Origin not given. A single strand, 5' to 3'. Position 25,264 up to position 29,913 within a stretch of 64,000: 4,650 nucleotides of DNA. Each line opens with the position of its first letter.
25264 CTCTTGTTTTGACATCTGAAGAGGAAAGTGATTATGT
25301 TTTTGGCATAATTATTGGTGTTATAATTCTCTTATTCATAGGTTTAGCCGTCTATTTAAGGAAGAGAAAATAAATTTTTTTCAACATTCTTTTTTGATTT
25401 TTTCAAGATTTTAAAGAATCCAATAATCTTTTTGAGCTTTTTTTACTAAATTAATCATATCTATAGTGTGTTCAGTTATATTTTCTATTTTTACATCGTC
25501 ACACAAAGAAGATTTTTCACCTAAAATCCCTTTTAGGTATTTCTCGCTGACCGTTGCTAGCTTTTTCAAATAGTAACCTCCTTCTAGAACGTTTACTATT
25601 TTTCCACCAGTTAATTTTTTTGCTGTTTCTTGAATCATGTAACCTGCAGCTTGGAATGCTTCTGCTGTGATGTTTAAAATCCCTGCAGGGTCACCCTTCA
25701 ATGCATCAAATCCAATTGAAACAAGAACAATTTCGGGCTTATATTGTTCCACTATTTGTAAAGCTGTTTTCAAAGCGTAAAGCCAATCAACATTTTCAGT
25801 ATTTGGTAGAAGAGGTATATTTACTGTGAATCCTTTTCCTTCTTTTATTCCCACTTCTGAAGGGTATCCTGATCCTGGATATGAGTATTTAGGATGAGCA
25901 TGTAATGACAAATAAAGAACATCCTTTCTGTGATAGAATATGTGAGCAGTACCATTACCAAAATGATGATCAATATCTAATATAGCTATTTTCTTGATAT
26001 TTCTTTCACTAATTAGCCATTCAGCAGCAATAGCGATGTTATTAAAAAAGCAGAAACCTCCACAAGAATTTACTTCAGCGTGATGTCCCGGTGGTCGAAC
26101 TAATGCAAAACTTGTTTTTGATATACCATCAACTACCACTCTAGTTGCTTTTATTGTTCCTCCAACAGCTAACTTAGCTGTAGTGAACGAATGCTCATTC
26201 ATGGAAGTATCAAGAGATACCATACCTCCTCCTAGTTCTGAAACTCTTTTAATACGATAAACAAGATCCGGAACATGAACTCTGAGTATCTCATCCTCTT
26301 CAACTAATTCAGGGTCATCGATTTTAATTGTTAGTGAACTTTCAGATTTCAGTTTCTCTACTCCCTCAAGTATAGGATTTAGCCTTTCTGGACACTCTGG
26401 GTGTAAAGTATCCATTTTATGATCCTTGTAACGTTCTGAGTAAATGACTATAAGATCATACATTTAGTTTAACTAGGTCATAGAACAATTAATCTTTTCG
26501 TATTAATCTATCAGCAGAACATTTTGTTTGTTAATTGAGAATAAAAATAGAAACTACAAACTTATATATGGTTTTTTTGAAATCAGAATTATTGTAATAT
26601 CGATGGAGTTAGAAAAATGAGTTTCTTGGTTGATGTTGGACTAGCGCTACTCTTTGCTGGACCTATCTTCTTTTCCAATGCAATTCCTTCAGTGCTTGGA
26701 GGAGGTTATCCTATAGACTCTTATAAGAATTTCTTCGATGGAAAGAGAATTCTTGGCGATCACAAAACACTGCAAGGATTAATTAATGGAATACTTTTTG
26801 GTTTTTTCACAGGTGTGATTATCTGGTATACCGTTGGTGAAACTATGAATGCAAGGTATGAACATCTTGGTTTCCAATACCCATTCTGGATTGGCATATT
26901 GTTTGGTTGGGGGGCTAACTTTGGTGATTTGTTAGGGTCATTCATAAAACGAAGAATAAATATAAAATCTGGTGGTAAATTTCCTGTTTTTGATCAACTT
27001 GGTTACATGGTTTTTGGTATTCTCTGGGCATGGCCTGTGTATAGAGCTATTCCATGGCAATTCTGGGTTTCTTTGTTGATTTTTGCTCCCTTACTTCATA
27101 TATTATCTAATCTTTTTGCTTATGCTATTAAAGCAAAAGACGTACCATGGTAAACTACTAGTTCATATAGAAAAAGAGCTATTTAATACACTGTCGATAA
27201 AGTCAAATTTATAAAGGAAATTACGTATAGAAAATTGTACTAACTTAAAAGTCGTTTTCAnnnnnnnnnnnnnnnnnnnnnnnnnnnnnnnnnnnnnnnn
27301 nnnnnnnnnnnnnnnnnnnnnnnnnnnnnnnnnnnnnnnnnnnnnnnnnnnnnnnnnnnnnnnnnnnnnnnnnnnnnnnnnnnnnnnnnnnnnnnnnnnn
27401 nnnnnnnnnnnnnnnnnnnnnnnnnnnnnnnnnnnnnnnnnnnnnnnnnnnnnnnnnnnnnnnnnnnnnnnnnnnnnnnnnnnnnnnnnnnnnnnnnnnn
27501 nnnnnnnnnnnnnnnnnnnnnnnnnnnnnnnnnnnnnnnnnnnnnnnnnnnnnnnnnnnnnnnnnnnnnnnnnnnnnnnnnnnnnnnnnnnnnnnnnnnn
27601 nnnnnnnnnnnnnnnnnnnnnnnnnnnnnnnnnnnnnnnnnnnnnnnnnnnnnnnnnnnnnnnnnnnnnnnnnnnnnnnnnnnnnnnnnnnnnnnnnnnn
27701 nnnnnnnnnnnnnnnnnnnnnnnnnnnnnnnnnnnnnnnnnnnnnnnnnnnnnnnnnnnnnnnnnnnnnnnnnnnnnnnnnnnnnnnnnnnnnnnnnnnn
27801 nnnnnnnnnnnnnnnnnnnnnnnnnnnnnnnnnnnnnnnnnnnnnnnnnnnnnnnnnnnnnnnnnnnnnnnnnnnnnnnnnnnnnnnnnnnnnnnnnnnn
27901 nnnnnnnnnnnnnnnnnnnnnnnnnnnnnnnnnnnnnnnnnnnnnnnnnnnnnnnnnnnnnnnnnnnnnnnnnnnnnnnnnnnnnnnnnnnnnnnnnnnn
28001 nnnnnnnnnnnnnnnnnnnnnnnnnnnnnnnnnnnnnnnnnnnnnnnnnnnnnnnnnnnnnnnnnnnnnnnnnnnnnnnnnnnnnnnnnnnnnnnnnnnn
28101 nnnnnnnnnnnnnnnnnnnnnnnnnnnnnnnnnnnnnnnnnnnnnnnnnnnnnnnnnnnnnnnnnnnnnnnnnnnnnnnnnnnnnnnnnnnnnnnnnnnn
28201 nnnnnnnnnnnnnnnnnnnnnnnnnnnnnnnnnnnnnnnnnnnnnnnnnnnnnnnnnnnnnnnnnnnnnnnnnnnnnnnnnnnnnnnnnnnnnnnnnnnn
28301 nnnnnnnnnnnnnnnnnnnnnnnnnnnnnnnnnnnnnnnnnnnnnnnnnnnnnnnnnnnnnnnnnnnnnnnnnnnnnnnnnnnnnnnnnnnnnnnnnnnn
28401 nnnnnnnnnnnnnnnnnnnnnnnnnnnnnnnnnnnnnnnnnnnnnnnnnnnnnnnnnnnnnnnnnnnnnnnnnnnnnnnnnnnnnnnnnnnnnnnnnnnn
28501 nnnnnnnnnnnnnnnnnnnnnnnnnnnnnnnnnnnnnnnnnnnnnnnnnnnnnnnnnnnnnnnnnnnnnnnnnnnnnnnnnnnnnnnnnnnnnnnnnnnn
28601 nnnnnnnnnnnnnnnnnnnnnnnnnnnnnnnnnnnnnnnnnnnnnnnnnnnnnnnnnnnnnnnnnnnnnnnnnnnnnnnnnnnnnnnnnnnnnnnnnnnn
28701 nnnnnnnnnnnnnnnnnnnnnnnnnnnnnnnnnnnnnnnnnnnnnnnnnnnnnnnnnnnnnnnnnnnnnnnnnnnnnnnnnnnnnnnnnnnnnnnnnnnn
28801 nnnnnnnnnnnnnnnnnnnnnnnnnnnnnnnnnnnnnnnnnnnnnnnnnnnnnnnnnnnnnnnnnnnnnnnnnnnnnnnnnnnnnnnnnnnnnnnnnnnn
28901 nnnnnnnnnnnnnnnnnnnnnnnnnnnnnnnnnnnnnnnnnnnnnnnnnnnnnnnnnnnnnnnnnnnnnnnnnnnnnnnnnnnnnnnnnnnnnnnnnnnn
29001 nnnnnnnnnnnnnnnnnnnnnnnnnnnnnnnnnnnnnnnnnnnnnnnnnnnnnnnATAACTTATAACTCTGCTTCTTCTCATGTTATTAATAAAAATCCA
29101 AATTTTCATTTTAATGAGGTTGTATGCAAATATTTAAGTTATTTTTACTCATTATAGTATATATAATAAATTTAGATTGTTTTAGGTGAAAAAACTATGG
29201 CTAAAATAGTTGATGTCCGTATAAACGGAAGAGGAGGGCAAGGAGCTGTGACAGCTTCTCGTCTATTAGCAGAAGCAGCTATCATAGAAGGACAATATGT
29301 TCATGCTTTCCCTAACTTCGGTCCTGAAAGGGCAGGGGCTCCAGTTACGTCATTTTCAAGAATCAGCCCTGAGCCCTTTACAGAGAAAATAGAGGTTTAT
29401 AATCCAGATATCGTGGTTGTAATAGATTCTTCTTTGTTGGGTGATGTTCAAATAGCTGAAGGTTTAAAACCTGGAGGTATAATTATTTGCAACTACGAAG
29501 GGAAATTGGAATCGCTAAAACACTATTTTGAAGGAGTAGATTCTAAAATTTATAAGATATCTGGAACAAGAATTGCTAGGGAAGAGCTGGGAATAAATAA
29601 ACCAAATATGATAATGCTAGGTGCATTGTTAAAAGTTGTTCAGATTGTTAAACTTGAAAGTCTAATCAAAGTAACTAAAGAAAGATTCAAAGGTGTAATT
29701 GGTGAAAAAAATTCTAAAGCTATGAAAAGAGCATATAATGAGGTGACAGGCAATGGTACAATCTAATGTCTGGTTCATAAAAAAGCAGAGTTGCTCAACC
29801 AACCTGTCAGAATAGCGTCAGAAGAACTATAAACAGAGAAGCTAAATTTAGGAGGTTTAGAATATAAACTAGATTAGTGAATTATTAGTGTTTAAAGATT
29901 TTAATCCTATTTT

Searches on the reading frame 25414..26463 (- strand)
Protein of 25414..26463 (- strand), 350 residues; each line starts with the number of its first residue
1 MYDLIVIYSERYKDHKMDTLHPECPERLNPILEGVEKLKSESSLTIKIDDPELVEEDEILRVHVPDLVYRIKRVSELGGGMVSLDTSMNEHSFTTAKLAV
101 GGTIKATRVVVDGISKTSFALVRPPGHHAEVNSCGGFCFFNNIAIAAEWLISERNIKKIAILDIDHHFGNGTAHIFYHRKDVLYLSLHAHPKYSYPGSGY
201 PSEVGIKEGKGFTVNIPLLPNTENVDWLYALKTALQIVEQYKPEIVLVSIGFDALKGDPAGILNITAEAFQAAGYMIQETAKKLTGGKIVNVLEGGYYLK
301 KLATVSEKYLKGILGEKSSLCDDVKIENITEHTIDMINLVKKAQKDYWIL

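Call 46: search_protein_families(library=pfam, proteins=[window:25414-26463:-], max_evalue=0.001)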
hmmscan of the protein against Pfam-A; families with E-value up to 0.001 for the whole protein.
window:25414-26463:- (350 aa): 1 family
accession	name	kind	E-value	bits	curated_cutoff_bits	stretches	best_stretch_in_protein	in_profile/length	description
PF00850.24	Hist_deacetyl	-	2e-83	280.6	27.9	1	21-311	1-296/298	Histone deacetylase domain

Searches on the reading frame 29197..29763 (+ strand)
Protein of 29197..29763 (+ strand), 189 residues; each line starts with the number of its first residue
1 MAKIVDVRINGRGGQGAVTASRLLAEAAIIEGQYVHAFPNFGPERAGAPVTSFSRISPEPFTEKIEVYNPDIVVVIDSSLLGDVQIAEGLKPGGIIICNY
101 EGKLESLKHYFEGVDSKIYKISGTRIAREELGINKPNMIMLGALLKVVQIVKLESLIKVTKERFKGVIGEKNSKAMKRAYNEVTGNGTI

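Call 46: search_protein_families(library=pfam, proteins=[window:29197-29763:+], max_evalue=0.001)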
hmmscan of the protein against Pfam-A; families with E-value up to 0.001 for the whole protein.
window:29197-29763:+ (189 aa): 1 family
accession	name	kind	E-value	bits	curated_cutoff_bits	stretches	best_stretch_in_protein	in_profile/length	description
PF01558.24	POR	-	1.2e-41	143.2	27.4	1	13-180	1-172/173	Pyruvate ferredoxin/flavodoxin oxidoreductase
